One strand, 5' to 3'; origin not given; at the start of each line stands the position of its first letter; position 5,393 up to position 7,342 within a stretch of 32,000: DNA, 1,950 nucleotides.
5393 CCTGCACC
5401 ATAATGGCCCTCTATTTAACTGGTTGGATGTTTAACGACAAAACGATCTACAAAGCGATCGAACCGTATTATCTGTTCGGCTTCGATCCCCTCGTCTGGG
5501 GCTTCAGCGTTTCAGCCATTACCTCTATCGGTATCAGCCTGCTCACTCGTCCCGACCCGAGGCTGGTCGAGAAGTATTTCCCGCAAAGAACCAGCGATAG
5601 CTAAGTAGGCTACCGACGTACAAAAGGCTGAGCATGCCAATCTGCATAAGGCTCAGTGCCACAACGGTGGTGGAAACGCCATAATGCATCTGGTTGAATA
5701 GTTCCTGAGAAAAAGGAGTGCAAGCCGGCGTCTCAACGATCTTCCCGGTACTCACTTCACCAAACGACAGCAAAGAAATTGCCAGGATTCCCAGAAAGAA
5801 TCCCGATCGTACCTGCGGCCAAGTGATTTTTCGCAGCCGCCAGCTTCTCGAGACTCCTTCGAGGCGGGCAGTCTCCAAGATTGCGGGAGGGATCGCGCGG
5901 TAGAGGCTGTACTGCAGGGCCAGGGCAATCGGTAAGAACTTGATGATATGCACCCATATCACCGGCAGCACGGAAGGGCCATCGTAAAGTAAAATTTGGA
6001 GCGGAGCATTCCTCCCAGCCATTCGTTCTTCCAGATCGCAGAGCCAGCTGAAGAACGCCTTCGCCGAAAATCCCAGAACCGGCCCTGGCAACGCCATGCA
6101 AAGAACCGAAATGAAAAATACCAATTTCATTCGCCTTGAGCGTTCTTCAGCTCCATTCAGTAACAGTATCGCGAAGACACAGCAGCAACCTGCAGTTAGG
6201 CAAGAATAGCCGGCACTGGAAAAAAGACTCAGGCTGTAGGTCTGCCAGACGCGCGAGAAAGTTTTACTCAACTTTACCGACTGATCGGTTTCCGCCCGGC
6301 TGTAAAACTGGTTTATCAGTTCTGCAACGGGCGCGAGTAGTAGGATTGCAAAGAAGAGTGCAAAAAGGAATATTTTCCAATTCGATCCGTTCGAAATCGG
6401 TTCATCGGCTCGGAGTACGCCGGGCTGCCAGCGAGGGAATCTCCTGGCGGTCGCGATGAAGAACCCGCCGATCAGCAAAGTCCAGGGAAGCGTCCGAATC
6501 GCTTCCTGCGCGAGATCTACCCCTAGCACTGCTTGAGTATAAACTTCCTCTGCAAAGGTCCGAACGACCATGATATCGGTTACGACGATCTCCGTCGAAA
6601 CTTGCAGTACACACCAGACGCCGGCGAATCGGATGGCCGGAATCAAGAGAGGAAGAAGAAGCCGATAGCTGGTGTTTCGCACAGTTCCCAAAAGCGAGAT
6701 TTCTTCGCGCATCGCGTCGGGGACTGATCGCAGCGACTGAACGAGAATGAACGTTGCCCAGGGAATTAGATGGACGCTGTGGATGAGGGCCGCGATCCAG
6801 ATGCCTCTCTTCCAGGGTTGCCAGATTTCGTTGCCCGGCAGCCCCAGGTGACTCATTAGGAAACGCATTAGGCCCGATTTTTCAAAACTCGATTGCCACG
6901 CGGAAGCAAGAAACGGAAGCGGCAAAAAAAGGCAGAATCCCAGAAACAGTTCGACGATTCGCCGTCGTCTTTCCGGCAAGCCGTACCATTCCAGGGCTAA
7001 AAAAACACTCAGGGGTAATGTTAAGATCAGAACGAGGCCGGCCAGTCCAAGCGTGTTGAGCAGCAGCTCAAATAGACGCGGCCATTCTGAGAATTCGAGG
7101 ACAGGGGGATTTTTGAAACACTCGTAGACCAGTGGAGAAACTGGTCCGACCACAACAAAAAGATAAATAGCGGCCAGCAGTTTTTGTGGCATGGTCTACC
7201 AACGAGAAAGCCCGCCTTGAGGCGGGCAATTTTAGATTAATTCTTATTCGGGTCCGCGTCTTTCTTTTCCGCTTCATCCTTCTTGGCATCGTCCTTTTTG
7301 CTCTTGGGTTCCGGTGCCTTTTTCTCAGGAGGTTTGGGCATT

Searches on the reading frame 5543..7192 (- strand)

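Call 37: search_protein_families(library=pfam, proteins=[window:5543-7192:-], max_evalue=0.00001)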
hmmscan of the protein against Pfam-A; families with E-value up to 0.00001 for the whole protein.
window:5543-7192:- (549 aa): 1 family
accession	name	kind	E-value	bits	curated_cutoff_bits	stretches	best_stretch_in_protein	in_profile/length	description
PF00528.27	BPD_transp_1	-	3.2e-11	43.7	26.4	1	351-488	13-133/184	Binding-protein-dependent transport system inner membrane component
